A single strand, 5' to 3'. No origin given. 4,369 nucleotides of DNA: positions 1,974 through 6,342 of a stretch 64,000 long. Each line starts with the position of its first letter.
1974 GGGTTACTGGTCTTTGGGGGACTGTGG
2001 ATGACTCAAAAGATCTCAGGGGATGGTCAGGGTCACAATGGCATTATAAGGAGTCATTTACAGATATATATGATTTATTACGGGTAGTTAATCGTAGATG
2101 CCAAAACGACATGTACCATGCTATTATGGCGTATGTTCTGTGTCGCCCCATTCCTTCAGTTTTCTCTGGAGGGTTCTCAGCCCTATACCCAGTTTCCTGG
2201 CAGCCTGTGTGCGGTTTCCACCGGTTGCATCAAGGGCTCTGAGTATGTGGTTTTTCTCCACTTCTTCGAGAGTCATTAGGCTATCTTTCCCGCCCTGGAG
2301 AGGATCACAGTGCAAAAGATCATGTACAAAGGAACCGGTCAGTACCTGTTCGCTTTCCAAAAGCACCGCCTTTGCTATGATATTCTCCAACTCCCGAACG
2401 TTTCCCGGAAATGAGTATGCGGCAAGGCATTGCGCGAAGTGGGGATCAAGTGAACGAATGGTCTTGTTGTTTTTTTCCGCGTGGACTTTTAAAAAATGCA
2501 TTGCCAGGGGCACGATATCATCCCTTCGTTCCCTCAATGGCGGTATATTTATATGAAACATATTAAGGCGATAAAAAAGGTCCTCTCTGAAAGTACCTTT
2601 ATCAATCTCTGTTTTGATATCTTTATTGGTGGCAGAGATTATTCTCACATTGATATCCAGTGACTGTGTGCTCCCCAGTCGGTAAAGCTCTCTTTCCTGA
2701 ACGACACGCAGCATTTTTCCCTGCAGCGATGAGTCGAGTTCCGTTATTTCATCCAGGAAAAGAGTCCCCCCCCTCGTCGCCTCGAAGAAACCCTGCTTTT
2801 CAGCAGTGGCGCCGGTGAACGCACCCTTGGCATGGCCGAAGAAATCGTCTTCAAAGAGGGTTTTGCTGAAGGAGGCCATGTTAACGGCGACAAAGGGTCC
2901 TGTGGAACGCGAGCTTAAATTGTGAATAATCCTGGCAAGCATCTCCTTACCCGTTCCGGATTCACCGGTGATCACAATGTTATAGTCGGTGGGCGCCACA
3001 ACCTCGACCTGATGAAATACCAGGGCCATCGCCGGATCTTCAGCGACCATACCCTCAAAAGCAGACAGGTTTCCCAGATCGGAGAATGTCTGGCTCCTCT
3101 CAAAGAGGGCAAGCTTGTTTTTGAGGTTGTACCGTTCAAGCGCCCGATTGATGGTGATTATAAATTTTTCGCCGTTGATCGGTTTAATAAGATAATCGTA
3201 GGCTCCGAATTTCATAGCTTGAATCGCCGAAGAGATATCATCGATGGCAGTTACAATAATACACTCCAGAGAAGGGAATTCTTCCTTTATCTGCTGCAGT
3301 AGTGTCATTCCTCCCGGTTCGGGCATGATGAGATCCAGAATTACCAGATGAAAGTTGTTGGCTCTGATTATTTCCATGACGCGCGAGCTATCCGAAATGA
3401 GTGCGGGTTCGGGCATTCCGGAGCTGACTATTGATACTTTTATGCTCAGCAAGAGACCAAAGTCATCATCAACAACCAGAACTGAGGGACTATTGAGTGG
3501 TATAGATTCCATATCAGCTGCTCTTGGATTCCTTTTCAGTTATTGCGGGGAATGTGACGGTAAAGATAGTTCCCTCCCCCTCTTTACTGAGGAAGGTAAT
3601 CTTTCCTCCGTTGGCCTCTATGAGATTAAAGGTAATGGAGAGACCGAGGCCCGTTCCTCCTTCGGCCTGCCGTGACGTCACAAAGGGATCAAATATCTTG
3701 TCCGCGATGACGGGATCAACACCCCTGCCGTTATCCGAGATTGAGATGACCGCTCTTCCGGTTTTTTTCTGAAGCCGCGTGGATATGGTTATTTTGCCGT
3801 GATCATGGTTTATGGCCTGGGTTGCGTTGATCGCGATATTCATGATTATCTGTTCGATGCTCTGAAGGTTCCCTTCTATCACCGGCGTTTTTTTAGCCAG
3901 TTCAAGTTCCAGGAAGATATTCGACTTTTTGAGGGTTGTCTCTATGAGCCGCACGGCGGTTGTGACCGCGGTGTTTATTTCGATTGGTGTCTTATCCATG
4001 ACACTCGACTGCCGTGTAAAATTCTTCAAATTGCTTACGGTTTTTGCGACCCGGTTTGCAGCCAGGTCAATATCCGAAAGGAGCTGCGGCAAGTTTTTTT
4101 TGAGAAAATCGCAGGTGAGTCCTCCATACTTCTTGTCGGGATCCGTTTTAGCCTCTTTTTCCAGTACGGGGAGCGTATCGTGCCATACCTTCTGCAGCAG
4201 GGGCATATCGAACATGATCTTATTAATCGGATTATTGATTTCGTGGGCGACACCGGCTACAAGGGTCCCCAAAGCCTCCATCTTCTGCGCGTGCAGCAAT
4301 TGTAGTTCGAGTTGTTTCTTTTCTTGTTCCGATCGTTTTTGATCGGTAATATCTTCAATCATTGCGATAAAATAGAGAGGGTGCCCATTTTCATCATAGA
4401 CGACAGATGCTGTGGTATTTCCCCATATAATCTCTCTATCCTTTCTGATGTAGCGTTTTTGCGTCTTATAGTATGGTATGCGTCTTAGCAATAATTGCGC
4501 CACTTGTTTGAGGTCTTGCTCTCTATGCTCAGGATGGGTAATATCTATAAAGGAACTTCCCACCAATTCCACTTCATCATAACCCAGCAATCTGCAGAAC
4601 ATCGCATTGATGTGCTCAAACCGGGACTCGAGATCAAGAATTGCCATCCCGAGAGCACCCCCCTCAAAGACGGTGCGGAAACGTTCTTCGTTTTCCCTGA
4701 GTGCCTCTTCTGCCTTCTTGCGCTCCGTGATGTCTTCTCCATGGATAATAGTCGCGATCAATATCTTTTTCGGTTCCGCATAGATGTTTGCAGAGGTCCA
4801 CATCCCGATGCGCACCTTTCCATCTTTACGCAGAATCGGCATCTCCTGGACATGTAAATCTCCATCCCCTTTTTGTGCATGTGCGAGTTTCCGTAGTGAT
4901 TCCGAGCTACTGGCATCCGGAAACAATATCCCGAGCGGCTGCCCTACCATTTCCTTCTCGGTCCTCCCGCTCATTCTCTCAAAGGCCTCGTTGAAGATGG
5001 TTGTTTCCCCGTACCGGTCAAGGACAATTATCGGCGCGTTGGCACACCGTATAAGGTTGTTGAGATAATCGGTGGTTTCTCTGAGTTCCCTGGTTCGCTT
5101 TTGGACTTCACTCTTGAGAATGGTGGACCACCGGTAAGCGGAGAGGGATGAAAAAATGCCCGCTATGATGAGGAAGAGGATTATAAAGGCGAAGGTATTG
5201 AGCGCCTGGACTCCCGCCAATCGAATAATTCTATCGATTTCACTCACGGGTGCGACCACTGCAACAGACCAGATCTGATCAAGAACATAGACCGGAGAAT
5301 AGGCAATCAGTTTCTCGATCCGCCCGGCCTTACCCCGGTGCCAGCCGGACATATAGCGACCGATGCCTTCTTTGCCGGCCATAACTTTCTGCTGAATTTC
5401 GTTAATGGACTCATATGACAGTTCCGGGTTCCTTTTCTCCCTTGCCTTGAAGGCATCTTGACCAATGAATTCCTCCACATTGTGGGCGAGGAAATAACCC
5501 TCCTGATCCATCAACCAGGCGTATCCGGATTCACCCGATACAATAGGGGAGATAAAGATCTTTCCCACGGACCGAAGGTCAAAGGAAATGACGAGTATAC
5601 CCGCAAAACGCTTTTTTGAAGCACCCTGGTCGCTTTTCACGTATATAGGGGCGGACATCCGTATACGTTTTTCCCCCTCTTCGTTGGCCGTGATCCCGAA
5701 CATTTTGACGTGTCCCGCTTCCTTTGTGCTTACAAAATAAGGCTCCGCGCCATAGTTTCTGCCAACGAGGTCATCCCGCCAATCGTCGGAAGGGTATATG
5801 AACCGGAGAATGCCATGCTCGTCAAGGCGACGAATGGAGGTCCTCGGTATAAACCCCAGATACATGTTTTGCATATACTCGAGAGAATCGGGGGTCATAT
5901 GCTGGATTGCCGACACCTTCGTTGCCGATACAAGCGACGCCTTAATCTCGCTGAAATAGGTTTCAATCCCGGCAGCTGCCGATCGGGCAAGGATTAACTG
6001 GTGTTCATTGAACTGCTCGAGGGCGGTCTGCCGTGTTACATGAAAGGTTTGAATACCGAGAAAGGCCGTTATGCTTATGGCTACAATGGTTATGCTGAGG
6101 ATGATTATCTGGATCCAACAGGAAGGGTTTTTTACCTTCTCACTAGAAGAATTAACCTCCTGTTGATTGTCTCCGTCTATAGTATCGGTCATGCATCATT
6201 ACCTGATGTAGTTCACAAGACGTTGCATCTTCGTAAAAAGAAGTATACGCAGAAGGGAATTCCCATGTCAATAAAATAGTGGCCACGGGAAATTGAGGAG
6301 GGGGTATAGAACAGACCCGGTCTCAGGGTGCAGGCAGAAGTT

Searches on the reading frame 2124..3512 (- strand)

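Call 39: search_protein_families(library=pfam, proteins=[window:2124-3512:-], max_evalue=0.001)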
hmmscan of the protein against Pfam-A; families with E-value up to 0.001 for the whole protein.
window:2124-3512:- (462 aa): 9 families
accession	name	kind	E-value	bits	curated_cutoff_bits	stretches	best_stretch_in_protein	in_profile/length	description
PF00158.32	Sigma54_activat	-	1.2e-64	217.5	20.2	1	156-321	2-167/168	Sigma-54 interaction domain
PF00072.30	Response_reg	-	7.3e-22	78.1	30.2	1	11-119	1-108/111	Response regulator receiver domain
PF25601.1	AAA_lid_14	-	1.9e-20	72.9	27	1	327-393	1-67/87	AAA+ ATPase lid domain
PF14532.12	Sigma54_activ_2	-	1.1e-19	71.5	25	1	160-326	5-138/138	Sigma-54 interaction domain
PF02954.25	HTH_8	-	5.7e-17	61.6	22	1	414-455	1-42/42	Bacterial regulatory protein, Fis family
PF07728.20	AAA_5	-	3.4e-09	37.3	22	1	178-297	1-123/139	AAA domain (dynein-related subfamily)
PF01078.27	Mg_chelatase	-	3.7e-05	23.7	20.3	0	169-295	15-156/207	Magnesium chelatase, subunit ChlI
PF00004.35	AAA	-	7.3e-05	23.7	21.2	1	180-311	2-121/131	ATPase family associated with various cellular activities (AAA)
PF07724.20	AAA_2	-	0.00029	21.4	27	1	178-298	5-126/166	AAA domain (Cdc48 subfamily)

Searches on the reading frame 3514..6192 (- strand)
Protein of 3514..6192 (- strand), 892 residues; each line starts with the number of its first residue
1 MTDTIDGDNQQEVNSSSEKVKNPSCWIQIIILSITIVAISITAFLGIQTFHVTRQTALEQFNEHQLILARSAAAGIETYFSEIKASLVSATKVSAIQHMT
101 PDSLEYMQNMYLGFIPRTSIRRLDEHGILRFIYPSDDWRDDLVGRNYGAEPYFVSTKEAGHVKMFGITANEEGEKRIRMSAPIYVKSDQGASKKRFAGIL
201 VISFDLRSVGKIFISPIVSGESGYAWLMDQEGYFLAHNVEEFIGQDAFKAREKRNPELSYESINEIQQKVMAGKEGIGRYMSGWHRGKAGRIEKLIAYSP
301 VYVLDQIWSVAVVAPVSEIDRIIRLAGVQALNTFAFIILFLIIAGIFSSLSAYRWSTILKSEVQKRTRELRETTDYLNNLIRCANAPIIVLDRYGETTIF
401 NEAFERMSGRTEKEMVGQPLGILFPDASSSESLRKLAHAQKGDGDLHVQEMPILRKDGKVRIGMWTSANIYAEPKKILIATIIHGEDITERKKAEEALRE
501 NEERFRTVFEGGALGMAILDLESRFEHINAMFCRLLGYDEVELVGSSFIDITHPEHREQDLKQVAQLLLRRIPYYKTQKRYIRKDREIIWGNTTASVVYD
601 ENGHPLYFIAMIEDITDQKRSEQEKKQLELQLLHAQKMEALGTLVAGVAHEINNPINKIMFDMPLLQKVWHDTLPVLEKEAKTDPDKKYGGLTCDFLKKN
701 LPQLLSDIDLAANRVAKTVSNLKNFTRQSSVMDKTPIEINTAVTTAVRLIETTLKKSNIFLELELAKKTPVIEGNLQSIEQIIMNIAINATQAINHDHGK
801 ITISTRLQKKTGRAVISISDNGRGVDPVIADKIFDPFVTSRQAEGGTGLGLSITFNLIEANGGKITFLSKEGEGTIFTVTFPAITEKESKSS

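Call 39: search_protein_families(library=pfam, proteins=[window:3514-6192:-], max_evalue=0.001)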
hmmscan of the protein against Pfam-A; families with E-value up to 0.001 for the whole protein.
window:3514-6192:- (892 aa): 10 families
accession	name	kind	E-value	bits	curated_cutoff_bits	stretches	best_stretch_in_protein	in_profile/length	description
PF13426.13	PAS_9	-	9.1e-23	80.9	27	2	515-617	3-103/103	PAS domain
PF00989.32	PAS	-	1.1e-21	77.3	22.6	2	504-615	2-113/113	PAS fold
PF02518.31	HATPase_c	-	1.8e-21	77.1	26.4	1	777-883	4-109/111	Histidine kinase-, DNA gyrase B-, and HSP90-like ATPase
PF08447.18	PAS_3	-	1.3e-20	73.9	25.6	1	527-610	3-87/89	PAS fold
PF02743.24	dCache_1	-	2.6e-19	70.2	45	1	56-312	2-239/240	Cache domain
PF08448.16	PAS_4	-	6.6e-17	62.2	23.1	2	515-620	7-110/110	PAS fold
PF13188.13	PAS_8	-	1.7e-13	50.4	21.8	1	503-558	1-56/65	PAS domain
PF00512.31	HisKA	-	7e-05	23.2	26.9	0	641-727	2-62/66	His Kinase A (phospho-acceptor) domain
PF12860.13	PAS_7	-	0.00028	21.5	27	0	515-623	7-115/115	PAS fold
PF17200.10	sCache_2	-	0.00057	20.3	25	0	213-269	44-102/155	Single Cache domain 2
